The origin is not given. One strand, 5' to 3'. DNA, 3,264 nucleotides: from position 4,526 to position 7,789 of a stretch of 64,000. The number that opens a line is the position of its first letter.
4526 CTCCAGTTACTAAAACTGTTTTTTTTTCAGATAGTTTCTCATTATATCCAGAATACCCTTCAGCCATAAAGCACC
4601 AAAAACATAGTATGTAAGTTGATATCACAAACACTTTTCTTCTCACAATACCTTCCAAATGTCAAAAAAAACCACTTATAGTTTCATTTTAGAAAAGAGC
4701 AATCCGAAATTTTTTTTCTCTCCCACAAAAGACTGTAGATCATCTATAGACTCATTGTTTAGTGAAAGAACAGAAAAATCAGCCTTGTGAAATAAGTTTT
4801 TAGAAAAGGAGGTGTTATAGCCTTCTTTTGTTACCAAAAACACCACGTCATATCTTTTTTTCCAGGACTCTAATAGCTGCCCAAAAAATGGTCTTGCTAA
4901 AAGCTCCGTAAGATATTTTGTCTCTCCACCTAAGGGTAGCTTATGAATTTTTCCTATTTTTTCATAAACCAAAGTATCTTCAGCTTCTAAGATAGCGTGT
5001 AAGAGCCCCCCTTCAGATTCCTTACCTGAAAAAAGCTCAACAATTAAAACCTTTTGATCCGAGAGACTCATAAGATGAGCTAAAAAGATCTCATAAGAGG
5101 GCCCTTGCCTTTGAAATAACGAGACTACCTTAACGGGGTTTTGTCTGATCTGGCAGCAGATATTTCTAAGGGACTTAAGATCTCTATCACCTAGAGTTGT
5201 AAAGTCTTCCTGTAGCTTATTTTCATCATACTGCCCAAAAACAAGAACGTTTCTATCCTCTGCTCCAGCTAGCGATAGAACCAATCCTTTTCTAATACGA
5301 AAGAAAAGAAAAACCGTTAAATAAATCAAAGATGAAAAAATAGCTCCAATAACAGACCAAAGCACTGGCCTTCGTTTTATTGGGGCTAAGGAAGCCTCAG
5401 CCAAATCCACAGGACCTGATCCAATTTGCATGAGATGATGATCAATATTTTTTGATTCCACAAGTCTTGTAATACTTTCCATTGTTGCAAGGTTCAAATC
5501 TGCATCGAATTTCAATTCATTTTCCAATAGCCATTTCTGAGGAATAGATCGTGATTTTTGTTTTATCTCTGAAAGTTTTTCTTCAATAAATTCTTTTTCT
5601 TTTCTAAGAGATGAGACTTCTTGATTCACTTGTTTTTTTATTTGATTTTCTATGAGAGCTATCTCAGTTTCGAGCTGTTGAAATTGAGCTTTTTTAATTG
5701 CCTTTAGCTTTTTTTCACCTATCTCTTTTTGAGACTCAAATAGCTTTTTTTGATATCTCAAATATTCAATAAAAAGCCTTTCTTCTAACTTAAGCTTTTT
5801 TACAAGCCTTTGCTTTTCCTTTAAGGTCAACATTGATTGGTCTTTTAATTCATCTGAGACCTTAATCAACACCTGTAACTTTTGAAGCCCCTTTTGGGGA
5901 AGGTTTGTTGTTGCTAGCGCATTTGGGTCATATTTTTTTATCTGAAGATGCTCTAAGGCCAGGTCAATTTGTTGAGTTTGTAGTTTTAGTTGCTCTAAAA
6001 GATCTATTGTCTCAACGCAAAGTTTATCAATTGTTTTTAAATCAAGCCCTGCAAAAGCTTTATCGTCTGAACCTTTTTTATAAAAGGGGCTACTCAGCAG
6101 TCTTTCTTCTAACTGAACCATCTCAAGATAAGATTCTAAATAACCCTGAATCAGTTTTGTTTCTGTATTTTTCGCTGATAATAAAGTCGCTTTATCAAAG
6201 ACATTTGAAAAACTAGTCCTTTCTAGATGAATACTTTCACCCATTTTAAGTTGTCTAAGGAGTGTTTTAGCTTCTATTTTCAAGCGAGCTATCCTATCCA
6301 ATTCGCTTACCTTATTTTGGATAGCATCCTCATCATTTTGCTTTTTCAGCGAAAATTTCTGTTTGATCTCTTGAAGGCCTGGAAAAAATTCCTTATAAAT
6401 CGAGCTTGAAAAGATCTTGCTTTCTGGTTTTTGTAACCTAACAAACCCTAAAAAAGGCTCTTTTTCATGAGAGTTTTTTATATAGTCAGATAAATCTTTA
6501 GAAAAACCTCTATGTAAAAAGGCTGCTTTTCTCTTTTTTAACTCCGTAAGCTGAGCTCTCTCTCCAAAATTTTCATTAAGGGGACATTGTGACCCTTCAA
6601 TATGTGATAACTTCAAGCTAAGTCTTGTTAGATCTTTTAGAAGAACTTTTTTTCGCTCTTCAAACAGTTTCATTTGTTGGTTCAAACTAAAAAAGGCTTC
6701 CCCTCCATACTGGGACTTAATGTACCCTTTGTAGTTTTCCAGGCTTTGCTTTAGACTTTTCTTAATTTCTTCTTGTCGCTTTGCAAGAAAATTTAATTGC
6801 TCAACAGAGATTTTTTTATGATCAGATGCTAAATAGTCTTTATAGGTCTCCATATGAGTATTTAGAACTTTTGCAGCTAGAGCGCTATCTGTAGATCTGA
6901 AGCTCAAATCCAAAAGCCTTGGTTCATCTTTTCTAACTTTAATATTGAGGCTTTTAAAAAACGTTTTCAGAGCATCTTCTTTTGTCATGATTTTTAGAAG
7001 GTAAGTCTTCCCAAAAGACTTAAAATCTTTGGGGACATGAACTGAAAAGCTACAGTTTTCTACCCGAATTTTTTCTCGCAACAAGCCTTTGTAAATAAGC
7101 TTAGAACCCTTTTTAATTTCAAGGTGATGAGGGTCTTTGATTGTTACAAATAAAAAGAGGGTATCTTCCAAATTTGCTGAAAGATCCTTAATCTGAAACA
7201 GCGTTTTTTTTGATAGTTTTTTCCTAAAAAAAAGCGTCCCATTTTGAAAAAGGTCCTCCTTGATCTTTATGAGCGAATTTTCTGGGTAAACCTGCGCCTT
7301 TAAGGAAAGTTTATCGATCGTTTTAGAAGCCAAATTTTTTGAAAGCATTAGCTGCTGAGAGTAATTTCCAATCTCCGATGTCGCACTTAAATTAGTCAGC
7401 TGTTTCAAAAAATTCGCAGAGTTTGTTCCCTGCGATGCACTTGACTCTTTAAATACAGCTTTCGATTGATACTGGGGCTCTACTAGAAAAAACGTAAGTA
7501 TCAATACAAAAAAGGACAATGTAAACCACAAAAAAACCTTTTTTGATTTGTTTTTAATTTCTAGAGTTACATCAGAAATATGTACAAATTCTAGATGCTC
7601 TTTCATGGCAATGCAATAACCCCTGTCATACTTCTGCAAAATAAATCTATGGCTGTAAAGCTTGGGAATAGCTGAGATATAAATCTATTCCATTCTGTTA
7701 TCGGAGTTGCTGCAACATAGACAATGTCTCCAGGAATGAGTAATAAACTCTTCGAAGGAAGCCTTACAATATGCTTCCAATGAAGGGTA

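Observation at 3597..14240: GlgA-GlgB fusion heads a co-directional cluster with Wza-like and Wzc-like export proteins: candidate alpha-glucan export module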

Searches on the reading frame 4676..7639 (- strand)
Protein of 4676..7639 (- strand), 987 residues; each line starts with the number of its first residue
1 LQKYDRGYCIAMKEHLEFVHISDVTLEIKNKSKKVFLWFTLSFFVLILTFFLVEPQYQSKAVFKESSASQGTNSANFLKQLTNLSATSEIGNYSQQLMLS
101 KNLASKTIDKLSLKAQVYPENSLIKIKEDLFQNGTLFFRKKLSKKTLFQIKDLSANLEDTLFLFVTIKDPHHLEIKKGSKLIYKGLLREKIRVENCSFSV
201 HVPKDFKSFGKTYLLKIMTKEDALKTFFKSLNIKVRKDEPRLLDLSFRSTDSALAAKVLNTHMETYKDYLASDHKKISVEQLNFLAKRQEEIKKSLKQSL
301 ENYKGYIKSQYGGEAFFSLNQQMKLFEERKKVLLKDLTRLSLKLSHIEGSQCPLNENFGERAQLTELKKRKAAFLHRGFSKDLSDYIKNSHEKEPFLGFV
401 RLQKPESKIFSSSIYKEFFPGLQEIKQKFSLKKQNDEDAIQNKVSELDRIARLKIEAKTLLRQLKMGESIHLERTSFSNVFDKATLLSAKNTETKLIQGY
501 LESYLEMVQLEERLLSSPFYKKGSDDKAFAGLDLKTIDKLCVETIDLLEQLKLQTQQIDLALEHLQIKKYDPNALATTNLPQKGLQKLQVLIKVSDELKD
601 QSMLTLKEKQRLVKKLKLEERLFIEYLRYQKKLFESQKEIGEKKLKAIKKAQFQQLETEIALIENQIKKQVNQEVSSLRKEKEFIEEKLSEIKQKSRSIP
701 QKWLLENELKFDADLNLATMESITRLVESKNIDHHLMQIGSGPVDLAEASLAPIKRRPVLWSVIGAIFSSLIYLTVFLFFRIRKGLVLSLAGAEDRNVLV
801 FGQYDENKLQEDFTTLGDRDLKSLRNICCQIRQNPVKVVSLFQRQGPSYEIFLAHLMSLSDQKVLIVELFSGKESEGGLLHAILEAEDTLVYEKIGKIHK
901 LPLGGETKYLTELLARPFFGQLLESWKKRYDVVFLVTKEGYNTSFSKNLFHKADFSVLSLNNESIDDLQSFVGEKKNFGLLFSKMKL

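Call 3: search_protein_families(library=pfam, proteins=[window:4676-7639:-], max_evalue=0.01)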
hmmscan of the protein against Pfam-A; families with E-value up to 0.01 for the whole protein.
window:4676-7639:- (987 aa): 1 family
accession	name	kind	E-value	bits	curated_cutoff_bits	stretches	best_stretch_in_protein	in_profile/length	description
PF02706.20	Wzz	-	0.0024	18.6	25.5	1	32-111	15-91/91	Chain length determinant protein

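Call 8: search_protein_families(library=ncbifam, proteins=[window:4676-7639:-], max_evalue=0.01)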
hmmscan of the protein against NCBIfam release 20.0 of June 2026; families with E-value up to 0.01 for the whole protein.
window:4676-7639:- (987 aa): 1 family
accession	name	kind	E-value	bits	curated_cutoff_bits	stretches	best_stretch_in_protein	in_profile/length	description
NF007350.0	PRK09841.1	equivalog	2.3e-06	26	1248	1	33-308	31-295/726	tyrosine-protein kinase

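Call 12: find_homologous_proteins(query=window:4676-7606:-, max_evalue=0.00001)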
Query window:4676-7606:- (976 aa): 3 proteins with E <= 0.00001 among 8000 candidates.
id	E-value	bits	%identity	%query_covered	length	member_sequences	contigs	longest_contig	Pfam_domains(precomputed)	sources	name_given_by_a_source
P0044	0.0e+0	2086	100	100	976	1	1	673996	-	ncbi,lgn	-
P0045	5.2e-145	503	33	98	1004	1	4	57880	-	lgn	-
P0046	1.7e-127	445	33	98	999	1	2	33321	-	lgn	-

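Call 13: find_encoding_contigs(protein=P0045, flank=10000, max_places=2)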
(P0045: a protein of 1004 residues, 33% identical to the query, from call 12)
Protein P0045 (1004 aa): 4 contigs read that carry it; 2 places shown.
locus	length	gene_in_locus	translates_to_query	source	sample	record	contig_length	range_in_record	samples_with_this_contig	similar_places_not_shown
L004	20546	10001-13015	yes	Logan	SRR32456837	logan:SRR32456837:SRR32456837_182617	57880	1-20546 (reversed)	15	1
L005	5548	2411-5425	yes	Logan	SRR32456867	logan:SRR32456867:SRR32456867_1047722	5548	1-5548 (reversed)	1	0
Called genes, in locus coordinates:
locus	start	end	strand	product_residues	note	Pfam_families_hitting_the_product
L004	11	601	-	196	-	PF01330:RuvA_N, PF00633:HHH (faint), PF14520:HHH_5, PF07499:RuvA_C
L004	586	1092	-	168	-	PF02075:RuvC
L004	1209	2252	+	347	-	PF01075:Glyco_transf_9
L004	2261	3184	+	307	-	-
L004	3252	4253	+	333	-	PF01210:NAD_Gly3P_dh_N, PF03807:F420_oxidored (faint), PF07479:NAD_Gly3P_dh_C, PF20618:GPD_NAD_C_bact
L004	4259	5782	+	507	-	PF03853:YjeF_N, PF01256:Carb_kinase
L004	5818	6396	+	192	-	PF22785:Tc-R-P, PF00782:DSPc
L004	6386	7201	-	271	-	-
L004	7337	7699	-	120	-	-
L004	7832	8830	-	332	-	PF01073:3Beta_HSD, PF01370:Epimerase, PF02719:Polysacc_synt_2, PF04321:RmlD_sub_bind, PF16363:GDP_Man_Dehyd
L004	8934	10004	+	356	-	PF02563:Poly_export, PF10531:SLBB (faint), PF22461:SLBB_2, PF18412:Wza_C (weak)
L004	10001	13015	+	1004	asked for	-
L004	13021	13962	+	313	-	PF01073:3Beta_HSD, PF01370:Epimerase, PF02719:Polysacc_synt_2 (faint), PF04321:RmlD_sub_bind, PF07993:NAD_binding_4 (faint), PF16363:GDP_Man_Dehyd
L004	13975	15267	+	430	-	-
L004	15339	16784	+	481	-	-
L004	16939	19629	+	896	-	PF13620:CarboxypepD_reg, PF13620:CarboxypepD_reg, PF13715:CarbopepD_reg_2, PF17210:SdrD_B, PF22904:NOMO1-like_2nd, PF13620:CarboxypepD_reg, PF13715:CarbopepD_reg_2, PF13620:CarboxypepD_reg, +17 more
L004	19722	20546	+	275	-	?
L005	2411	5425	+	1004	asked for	-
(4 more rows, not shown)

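Call 14: find_encoding_contigs(protein=P0046, flank=10000, max_places=2)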
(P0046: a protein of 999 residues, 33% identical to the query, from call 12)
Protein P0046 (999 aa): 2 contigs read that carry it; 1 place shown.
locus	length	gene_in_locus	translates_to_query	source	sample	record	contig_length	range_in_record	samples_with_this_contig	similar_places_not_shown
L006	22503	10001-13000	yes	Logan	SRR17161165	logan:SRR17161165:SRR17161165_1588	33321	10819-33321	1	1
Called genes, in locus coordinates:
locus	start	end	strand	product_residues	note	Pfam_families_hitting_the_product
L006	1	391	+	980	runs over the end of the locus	-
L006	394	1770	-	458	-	PF10396:TrmE_N, PF00350:Dynamin_N (faint), PF16897:MMR_HSR1_Xtn (faint), PF12631:MnmE_helical, PF00009:GTP_EFTU (faint), PF01926:MMR_HSR1, PF02421:FeoB_N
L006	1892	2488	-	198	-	PF01330:RuvA_N, PF00633:HHH (faint), PF14520:HHH_5, PF07499:RuvA_C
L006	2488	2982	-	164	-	PF02075:RuvC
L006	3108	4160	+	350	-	PF01075:Glyco_transf_9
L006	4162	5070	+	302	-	PF01075:Glyco_transf_9 (weak)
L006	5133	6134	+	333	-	PF01210:NAD_Gly3P_dh_N, PF07479:NAD_Gly3P_dh_C, PF20618:GPD_NAD_C_bact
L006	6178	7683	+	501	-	PF03853:YjeF_N, PF01256:Carb_kinase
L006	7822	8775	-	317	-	PF01073:3Beta_HSD, PF01370:Epimerase, PF02719:Polysacc_synt_2, PF04321:RmlD_sub_bind, PF16363:GDP_Man_Dehyd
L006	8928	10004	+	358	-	PF02563:Poly_export, PF10531:SLBB (faint), PF22461:SLBB_2, PF18412:Wza_C (weak)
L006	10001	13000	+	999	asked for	-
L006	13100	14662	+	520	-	-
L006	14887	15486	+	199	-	PF00912:Transgly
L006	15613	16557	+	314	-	PF01073:3Beta_HSD (weak), PF01370:Epimerase, PF02719:Polysacc_synt_2 (faint), PF04321:RmlD_sub_bind, PF07993:NAD_binding_4 (faint), PF16363:GDP_Man_Dehyd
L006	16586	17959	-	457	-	PF00535:Glycos_transf_2 (weak)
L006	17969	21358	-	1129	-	PF03717:PBP_dimer, PF00905:Transpeptidase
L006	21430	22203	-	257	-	-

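Call 32: search_solved_structures(query=window:4676-7606:-, max_evalue=1, show_alignments=2)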
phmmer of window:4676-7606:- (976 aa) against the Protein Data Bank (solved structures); distinct sequences matched with E-value up to 1: 3.
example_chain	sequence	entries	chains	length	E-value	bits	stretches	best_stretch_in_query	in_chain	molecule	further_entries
4llc_A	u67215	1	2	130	0.27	12.7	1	446-527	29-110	Probable two-component sensor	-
4lle_A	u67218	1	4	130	0.27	12.7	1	446-527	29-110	Probable two-component sensor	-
3kkb_A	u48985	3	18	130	0.28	12.7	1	447-527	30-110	Sensor protein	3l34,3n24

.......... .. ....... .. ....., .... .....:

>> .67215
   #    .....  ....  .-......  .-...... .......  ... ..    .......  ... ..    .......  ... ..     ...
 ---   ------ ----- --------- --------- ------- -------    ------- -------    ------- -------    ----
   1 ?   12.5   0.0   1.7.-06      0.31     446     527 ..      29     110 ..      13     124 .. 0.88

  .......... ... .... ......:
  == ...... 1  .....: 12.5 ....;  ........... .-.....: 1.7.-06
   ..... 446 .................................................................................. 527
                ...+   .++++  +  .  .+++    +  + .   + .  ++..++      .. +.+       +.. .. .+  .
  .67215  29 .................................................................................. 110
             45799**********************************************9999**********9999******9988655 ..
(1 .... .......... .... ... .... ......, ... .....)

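Call 54: search_protein_representatives(alignment_id=A2)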
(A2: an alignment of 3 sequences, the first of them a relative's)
Query: 3 sequences, 1001 profile positions. Proteins with E-value up to 0.001 (for the whole library): 970; up to 1e-10: 794; up to 1e-30: 630. The best 150 are listed.
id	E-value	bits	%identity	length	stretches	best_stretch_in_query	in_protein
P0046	0.0e+00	1776.6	-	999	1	1-999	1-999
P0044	0.0e+00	1563.3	-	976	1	1-1001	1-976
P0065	4.0e-167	574.9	-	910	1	118-989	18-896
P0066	2.6e-164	565.5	-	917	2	538-995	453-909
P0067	6.9e-159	547.6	-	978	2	516-986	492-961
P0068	1.0e-151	523.9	-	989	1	7-999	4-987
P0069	5.1e-140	485.2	-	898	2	514-997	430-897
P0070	1.4e-133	463.8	-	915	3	507-880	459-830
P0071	5.4e-133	461.9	-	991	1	8-996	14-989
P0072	3.4e-126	439.4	-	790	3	691-997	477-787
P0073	4.2e-126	439.1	-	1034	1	4-986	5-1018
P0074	4.3e-126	439.1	-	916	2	512-986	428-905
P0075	5.4e-125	435.4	-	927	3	8-395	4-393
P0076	4.3e-122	425.8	-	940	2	470-997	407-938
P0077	1.5e-121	424.0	-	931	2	515-987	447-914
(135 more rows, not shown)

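Call 57: search_solved_structures(query=A5, max_evalue=1, show_alignments=3)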
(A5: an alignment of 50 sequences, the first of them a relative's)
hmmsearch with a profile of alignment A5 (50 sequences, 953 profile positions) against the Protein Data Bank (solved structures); distinct sequences matched with E-value up to 1: 21.
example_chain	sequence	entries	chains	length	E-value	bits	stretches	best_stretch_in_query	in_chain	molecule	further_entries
7ni2_A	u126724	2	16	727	4.2e-36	127.5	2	16-375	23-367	Tyrosine-protein kinase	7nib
9i2q_D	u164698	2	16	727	4.2e-36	127.5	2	16-375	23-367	Putative transmembrane protein Wzc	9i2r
9exq_D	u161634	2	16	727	4.2e-36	127.5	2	16-375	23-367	Putative transmembrane protein Wzc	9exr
9exo_H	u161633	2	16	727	4.2e-36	127.5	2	16-375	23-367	Putative transmembrane protein Wzc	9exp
7nhr_A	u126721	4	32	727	4.2e-36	127.5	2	16-375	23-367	Putative transmembrane protein Wzc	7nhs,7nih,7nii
9xgv_A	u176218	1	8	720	1.8e-29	105.5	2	20-376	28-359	Tyrosine-protein kinase wzc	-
9r62_I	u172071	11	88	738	2.7e-29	105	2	20-376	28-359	Tyrosine-protein kinase wzc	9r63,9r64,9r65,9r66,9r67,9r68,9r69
26gs_A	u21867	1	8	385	2.3e-13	52.2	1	36-376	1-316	Tyrosine-protein kinase wzc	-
3cio_A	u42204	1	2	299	8.8e-11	43.7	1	780-908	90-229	Tyrosine-protein kinase etk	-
3la6_A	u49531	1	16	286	2.9e-10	42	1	776-901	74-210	Tyrosine-protein kinase wzc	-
6u1q_A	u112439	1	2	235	5.9e-09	37.6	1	796-926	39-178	VpsO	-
6z0p_A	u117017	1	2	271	8.6e-08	33.8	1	770-901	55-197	BceF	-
4jlv_A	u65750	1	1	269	1e-07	33.5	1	806-929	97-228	C-terminal fragment of Membrane protein CapA1, Putative uncharacterized protein capB1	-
4jmp_A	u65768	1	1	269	1.6e-05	26.3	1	802-928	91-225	C-terminal fragment of CapA, Protein tyrosine kinase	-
3bfv_A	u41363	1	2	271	1.6e-05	26.2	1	802-928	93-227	Membrane protein CapA1, Protein tyrosine kinase,Protein tyrosine kinase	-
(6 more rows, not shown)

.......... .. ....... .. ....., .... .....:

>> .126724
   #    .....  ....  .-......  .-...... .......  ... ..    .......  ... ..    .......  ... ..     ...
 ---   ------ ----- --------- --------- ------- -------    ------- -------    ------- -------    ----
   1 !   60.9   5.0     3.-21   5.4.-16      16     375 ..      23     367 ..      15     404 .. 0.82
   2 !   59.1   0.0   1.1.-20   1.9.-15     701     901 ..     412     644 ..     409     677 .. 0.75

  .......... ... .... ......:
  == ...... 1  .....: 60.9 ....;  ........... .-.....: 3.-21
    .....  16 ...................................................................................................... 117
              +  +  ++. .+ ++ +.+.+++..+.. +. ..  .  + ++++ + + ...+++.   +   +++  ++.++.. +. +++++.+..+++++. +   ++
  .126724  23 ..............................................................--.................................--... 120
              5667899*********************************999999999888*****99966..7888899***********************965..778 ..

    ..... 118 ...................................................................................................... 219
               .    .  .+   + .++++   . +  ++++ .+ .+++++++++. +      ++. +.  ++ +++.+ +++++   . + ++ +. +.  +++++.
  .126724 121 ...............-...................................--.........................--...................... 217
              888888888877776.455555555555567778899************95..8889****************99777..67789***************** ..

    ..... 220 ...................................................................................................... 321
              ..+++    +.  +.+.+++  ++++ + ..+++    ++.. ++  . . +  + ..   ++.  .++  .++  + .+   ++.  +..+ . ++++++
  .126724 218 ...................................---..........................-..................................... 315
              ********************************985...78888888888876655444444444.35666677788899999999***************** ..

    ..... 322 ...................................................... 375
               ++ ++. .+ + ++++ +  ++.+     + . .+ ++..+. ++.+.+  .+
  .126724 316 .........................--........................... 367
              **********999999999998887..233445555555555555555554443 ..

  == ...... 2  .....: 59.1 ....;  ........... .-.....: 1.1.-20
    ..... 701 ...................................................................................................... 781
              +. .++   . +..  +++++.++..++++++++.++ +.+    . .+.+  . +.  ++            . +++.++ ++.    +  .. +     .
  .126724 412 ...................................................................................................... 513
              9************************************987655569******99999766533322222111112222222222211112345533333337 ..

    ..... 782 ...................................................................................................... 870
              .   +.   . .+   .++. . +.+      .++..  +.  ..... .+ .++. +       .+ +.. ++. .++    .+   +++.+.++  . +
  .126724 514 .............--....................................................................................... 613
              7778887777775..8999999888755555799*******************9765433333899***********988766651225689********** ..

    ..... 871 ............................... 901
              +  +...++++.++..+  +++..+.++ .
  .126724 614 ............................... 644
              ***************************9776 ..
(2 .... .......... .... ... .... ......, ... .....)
